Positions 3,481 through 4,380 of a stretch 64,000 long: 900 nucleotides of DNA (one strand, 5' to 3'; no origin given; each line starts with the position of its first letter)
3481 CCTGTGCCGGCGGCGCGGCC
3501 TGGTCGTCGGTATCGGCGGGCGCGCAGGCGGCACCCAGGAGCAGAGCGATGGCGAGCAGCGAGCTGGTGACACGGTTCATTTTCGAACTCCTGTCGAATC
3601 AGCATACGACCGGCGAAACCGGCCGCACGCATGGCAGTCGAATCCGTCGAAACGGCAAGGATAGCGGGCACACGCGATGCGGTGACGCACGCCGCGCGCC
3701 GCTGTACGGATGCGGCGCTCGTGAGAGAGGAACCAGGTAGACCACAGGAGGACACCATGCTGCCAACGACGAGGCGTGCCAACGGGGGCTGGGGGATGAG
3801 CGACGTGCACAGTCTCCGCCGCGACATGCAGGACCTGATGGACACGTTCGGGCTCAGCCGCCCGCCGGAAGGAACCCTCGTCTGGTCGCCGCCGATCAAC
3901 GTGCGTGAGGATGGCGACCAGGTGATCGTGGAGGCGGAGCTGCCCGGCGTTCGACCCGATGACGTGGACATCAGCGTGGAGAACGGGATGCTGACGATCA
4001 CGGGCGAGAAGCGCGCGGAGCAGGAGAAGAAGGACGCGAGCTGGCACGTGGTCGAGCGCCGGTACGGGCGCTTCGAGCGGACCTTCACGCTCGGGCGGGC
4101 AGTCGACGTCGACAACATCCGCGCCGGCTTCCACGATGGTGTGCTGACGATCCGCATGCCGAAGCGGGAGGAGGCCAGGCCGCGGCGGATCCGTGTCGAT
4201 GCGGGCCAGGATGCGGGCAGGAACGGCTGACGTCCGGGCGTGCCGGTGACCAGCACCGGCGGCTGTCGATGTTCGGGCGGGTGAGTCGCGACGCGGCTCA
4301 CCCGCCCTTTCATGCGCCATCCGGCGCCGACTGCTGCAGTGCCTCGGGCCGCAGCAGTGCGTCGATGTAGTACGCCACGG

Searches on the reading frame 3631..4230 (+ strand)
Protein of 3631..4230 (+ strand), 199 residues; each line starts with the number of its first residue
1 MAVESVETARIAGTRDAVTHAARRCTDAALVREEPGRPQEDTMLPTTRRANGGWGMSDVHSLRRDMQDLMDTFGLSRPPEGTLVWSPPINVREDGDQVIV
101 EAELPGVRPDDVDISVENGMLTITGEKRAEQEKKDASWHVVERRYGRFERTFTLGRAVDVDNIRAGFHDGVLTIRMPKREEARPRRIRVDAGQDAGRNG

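Call 79: search_protein_families(library=ncbifam, proteins=[window:3631-4230:+], max_evalue=0.00001)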
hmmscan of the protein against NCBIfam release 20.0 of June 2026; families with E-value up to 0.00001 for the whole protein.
window:3631-4230:+ (199 aa): 4 families
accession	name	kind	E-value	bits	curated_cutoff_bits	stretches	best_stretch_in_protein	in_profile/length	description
NF042420.1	Hsp18_Clos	equivalog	4.4e-22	78.7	195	1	89-190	45-145/147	heat shock protein Hsp18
NF041799.1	Hsp14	equivalog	1.8e-16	60.2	100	1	84-182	16-112/118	archaeal heat shock protein Hsp14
NF041800.1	Hsp20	equivalog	3.8e-14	52.6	140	1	82-188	69-160/162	archaeal heat shock protein Hsp20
NF008618.0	PRK11597.1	equivalog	2.7e-07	30.6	207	1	87-189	33-134/142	small heat shock chaperone IbpB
